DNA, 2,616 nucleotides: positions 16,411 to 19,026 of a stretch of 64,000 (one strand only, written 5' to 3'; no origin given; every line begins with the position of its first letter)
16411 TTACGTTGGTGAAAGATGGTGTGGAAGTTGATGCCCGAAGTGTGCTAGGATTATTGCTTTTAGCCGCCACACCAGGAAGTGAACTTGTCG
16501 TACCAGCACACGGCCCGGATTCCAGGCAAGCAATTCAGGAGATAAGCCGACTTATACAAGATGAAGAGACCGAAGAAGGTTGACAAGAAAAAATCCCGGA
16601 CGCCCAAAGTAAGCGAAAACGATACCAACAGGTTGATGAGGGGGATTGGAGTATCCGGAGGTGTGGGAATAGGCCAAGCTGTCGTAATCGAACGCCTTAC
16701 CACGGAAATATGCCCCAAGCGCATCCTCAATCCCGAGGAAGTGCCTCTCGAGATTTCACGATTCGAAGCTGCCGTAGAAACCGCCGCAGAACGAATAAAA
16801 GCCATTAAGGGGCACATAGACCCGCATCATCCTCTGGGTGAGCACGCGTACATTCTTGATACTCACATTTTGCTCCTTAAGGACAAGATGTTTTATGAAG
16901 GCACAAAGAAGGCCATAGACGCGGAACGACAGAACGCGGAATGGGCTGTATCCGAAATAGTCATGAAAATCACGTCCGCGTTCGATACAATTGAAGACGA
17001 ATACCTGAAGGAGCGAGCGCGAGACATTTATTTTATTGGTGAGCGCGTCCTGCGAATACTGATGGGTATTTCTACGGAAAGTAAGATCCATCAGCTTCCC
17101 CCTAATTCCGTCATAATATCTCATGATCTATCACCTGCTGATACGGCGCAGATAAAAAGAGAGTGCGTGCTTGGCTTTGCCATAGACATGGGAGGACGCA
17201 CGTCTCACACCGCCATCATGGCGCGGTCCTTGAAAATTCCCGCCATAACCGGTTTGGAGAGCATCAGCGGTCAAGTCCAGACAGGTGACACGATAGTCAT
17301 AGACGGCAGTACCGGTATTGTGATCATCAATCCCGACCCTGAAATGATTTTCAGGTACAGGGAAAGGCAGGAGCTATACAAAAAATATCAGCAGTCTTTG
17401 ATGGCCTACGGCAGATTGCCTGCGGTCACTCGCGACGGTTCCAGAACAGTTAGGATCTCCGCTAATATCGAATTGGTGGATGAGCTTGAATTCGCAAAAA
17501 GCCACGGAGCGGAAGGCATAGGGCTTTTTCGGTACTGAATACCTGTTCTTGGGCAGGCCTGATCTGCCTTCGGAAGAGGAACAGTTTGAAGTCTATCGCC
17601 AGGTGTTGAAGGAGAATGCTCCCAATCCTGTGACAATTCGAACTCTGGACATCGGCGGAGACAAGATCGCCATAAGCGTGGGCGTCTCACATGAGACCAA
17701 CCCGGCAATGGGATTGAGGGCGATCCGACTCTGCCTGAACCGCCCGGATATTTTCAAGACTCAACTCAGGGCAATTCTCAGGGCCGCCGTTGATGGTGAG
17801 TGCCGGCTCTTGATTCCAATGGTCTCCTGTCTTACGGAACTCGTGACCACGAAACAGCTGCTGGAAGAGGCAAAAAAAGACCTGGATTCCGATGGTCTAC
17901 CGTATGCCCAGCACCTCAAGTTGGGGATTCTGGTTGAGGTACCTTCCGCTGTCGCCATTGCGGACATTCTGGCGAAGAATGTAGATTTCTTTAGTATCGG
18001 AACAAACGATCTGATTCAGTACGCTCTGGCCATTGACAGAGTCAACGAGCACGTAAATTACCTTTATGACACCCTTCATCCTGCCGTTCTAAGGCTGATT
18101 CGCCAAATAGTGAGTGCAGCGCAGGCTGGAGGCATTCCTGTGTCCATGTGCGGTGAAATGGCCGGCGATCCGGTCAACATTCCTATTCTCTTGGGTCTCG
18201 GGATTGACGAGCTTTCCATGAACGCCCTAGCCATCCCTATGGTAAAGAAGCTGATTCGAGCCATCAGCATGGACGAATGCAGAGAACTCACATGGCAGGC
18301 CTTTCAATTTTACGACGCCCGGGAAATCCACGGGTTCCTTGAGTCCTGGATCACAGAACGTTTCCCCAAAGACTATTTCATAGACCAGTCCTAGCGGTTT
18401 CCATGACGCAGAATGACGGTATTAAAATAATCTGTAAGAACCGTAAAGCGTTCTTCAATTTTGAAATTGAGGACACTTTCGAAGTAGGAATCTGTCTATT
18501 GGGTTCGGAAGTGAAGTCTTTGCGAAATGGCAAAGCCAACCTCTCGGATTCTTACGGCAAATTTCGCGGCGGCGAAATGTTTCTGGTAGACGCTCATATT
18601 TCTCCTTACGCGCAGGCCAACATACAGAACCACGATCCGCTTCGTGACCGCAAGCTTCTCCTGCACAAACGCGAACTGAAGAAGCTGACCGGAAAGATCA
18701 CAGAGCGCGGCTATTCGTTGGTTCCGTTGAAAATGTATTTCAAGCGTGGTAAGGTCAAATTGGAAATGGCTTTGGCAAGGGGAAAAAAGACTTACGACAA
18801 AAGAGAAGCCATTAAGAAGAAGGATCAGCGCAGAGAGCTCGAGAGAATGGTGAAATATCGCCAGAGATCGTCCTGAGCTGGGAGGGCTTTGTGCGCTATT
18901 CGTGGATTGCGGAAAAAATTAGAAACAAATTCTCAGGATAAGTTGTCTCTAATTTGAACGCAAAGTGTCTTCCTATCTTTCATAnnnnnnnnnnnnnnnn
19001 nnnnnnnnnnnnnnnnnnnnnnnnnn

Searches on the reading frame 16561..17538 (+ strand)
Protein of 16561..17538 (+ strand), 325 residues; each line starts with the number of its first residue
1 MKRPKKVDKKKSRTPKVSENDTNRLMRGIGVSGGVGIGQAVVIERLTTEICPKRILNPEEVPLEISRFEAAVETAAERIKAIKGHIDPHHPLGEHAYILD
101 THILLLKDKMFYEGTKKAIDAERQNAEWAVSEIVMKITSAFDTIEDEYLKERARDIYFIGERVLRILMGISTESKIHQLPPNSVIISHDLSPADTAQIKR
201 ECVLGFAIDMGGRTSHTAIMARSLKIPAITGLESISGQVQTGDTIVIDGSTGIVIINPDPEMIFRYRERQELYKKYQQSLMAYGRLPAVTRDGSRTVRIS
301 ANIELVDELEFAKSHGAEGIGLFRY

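Call 44: search_protein_families(library=pfam, proteins=[window:16561-17538:+], max_evalue=0.01)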
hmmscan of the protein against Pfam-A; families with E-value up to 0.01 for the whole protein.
window:16561-17538:+ (325 aa): 3 families
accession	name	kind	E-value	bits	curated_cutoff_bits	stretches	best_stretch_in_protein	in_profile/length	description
PF05524.18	PEP-utilisers_N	-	1.1e-30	106.7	24.4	1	27-152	1-121/121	PEP-utilising enzyme, N-terminal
PF00391.29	PEP-utilizers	-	8.3e-22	77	23.1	1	180-252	2-72/72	PEP-utilising enzyme, mobile domain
PF02896.24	PEP-utilizers_C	-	5.2e-05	23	22.8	1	283-324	7-47/293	PEP-utilising enzyme, PEP-binding domain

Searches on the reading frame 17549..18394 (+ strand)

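Call 48: search_protein_families(library=pfam, proteins=[window:17549-18394:+], max_evalue=0.01)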
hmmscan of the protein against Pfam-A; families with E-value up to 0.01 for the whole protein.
window:17549-18394:+ (281 aa): 2 families
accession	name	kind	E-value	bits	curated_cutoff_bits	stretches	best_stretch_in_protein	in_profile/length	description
PF02896.24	PEP-utilizers_C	-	1.1e-90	304.2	22.8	1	3-239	55-291/293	PEP-utilising enzyme, PEP-binding domain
PF03328.21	HpcH_HpaI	-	0.00072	19.3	25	1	59-196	64-185/221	HpcH/HpaI aldolase/citrate lyase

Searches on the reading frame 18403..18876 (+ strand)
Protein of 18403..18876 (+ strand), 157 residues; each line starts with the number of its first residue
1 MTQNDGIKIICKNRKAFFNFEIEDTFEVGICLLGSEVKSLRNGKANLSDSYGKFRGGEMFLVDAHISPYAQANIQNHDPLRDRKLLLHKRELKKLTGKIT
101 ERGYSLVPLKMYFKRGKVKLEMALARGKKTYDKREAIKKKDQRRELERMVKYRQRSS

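Call 48: search_protein_families(library=pfam, proteins=[window:18403-18876:+], max_evalue=0.01)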
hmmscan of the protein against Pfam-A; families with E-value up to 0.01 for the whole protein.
window:18403-18876:+ (157 aa): 1 family
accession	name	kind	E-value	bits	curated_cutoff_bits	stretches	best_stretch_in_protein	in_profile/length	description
PF01668.23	SmpB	-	7.7e-61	204.7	27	1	10-151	1-142/143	SmpB protein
